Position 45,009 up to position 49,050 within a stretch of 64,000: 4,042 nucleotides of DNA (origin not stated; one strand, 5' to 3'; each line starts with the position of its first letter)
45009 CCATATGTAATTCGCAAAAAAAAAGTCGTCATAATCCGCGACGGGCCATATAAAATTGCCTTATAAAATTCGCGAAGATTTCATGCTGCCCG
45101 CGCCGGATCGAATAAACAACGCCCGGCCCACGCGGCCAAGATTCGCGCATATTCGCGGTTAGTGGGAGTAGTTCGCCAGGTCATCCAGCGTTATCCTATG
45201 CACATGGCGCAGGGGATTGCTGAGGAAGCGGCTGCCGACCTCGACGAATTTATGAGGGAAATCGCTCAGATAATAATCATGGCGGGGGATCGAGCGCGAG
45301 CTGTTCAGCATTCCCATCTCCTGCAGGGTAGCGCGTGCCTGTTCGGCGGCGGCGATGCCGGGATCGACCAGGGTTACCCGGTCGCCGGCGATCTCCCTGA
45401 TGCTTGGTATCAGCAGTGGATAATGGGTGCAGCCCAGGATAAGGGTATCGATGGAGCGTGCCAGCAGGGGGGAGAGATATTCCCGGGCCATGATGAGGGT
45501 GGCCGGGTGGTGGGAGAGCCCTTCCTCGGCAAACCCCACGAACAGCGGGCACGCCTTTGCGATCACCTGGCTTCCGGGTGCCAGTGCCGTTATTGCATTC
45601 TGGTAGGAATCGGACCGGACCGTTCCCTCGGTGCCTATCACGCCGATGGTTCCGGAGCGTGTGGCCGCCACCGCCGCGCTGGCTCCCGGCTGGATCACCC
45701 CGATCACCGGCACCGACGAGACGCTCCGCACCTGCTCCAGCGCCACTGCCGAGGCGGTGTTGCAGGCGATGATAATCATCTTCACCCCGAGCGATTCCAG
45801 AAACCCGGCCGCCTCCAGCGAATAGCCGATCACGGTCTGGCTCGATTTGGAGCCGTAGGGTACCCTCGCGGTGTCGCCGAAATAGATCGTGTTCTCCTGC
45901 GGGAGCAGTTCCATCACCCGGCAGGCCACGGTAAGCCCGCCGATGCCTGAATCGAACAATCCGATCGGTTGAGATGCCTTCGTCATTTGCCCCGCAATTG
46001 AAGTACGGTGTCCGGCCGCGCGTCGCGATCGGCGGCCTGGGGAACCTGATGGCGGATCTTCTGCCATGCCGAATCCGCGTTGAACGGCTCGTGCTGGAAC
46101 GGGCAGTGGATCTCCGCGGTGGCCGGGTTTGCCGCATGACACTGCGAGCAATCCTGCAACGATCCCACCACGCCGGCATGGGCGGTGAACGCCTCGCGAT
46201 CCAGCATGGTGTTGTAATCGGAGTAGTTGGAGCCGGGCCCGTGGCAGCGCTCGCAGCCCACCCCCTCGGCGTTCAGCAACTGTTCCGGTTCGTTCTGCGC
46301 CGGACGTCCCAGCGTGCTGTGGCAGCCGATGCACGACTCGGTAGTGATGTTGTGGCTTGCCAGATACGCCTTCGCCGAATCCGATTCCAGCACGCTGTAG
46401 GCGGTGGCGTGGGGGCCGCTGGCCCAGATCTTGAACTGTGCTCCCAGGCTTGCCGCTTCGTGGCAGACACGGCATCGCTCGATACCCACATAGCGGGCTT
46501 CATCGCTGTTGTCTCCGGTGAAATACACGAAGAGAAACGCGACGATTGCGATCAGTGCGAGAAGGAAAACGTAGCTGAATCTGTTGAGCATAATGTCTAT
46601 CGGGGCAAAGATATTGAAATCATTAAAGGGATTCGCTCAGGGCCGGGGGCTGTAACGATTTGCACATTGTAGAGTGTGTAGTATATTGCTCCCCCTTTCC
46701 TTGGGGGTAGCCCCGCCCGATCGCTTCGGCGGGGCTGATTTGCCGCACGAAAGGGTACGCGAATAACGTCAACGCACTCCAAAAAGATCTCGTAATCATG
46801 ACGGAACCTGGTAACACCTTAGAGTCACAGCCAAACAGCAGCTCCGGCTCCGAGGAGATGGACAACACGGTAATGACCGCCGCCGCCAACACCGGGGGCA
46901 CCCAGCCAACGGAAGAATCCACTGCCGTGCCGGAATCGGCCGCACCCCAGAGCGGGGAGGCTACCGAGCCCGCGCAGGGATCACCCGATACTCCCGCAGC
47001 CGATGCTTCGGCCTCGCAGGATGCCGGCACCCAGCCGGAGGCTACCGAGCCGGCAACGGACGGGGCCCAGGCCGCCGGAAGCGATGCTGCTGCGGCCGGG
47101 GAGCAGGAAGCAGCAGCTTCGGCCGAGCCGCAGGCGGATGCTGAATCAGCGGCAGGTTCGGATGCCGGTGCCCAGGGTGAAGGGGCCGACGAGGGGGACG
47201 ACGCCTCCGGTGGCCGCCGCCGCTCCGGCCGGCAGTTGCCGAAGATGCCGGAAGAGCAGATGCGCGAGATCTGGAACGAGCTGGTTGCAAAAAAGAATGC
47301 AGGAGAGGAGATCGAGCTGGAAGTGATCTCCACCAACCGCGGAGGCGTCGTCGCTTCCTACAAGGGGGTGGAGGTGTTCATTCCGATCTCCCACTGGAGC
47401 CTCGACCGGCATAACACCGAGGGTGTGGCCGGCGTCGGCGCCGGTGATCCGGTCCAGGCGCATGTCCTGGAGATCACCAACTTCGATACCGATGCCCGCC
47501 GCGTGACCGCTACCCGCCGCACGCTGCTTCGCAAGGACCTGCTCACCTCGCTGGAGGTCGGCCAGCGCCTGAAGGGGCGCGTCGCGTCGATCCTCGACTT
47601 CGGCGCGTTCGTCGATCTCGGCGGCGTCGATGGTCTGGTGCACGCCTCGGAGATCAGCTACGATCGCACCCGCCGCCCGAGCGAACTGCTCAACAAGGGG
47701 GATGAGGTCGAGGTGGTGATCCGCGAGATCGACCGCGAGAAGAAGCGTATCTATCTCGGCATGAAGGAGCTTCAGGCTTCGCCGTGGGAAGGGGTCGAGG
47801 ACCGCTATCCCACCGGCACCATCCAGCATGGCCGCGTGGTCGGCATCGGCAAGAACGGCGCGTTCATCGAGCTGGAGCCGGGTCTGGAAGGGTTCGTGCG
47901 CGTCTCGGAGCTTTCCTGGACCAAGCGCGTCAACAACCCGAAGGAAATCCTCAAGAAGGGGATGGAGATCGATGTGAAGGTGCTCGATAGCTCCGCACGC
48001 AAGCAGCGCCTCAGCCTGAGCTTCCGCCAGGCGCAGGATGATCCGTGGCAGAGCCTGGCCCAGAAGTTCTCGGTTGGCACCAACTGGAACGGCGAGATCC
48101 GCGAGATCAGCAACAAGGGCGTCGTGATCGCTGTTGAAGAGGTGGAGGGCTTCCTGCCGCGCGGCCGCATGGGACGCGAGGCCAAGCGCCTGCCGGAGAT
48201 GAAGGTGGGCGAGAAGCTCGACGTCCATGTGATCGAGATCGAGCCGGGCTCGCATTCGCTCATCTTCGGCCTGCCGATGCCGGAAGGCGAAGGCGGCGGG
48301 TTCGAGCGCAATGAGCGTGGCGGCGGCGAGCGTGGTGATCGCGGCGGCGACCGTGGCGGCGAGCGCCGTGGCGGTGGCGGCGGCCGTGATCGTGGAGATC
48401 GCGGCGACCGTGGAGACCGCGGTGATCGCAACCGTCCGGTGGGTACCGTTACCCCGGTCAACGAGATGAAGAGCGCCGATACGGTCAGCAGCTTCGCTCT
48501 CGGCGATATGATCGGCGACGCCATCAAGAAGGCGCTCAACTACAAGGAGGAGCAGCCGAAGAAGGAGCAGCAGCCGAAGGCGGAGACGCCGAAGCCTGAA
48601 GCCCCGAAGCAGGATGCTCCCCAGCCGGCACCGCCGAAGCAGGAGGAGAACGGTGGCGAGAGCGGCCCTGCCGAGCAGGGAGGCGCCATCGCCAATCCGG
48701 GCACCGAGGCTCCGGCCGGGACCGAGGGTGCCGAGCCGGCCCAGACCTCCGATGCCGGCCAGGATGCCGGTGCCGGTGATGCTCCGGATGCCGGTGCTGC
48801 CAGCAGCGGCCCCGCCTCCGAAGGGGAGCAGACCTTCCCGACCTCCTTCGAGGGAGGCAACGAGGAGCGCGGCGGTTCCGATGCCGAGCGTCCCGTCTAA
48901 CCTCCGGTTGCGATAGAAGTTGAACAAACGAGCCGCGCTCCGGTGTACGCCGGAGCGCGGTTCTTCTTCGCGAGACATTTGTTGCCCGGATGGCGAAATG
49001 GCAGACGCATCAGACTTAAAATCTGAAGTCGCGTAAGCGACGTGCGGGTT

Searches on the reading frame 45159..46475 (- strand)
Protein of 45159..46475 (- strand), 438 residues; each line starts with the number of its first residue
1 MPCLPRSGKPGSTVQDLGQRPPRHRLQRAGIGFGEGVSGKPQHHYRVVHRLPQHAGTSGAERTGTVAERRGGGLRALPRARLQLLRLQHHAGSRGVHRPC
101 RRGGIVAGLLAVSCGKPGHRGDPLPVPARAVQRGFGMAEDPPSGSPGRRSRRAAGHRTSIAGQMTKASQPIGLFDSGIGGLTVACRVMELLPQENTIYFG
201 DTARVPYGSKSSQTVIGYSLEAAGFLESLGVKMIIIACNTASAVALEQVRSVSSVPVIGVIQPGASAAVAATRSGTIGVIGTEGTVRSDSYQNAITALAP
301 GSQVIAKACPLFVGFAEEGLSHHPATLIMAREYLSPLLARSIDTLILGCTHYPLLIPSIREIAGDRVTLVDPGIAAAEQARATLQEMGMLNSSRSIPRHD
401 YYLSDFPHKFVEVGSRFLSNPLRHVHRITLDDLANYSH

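Call 13: search_protein_families(library=pfam, proteins=[window:45159-46475:-], max_evalue=0.001)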
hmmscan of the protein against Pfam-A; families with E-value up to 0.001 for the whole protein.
window:45159-46475:- (438 aa): 1 family
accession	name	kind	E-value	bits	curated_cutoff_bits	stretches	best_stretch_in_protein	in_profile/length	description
PF01177.27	Asp_Glu_race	-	5.5e-23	82.3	31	1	191-380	25-211/211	Asp/Glu/Hydantoin racemase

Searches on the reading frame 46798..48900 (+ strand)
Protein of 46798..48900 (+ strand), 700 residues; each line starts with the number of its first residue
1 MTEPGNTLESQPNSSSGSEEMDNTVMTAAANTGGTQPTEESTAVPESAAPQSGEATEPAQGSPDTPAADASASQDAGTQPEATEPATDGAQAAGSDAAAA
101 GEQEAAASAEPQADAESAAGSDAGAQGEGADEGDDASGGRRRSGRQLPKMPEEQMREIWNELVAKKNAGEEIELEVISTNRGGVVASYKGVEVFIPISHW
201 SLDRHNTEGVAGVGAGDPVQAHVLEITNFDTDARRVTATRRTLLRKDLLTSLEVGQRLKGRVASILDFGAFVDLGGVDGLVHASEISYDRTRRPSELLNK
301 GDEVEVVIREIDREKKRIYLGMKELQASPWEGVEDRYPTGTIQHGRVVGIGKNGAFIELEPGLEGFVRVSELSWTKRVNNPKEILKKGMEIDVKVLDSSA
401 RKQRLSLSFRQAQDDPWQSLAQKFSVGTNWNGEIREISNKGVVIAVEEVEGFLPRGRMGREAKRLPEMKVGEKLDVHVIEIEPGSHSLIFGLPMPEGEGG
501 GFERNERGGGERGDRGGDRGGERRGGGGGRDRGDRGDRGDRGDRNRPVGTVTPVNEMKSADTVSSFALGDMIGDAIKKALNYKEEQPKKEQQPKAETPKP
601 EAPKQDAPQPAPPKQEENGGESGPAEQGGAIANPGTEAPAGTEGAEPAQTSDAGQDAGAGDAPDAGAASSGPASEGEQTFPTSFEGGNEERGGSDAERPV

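Call 13: search_protein_families(library=pfam, proteins=[window:46798-48900:+], max_evalue=0.001)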
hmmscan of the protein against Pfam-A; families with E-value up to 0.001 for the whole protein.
window:46798-48900:+ (700 aa): 2 families
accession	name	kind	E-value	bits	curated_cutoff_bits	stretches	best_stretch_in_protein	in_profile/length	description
PF00575.29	S1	-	9.1e-47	157.8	22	4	252-323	2-74/74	S1 RNA binding domain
PF23459.1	S1_RRP5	-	1.1e-13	52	27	2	342-409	6-72/72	RRP5 S1 domain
